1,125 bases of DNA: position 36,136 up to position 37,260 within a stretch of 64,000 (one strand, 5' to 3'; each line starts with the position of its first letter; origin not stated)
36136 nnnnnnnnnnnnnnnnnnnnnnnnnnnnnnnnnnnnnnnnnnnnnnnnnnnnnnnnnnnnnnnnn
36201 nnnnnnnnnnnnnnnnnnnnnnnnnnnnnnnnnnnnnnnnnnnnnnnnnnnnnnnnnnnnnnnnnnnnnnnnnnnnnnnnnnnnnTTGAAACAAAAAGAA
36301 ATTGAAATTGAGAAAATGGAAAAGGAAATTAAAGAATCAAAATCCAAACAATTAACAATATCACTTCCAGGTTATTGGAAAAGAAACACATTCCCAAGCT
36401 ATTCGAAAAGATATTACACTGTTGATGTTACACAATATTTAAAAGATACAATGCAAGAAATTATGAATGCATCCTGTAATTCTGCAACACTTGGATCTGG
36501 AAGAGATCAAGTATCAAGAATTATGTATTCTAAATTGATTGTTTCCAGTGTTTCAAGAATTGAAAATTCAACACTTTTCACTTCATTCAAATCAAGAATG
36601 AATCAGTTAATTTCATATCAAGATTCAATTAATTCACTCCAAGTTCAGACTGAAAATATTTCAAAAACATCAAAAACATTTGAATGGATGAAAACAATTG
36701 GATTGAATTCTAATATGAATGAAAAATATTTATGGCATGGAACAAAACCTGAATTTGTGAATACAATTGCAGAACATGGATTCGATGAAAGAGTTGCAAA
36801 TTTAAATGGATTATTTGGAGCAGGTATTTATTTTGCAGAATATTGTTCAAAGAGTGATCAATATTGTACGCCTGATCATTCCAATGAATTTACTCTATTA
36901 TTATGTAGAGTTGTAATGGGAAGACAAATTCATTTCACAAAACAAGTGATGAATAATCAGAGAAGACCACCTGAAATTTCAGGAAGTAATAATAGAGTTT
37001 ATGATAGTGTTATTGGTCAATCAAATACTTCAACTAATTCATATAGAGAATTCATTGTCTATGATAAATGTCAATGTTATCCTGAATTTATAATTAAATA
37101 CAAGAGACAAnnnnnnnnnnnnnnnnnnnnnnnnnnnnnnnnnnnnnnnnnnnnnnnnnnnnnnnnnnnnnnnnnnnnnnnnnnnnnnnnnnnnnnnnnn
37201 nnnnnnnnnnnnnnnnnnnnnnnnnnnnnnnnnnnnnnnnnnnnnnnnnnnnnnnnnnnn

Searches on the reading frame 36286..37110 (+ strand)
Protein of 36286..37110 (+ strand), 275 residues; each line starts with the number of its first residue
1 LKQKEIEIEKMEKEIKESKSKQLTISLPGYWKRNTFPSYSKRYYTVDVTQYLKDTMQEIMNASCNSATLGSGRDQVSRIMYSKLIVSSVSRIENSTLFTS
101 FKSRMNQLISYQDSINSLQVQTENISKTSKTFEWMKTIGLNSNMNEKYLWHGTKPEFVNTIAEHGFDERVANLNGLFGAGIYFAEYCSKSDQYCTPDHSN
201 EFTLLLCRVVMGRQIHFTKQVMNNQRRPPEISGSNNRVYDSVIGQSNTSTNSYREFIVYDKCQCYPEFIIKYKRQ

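Call 5: search_protein_families(library=pfam, proteins=[window:36286-37110:+], max_evalue=0.1)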
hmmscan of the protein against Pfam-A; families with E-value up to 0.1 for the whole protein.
window:36286-37110:+ (275 aa): 3 families
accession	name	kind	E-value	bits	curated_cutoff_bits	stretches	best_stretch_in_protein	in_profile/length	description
PF00644.27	PARP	-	1.3e-25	90.5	26.7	1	117-273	20-198/199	Poly(ADP-ribose) polymerase catalytic domain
PF12986.12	DUF3870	-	0.044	14.5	22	0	29-95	4-69/94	Domain of unknown function (DUF3870)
PF23630.1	Death_TNFRSF11B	-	0.093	13.5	27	0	104-132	19-47/72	Tumor Necrosis Factor Receptor Superfamily Member 11B death domain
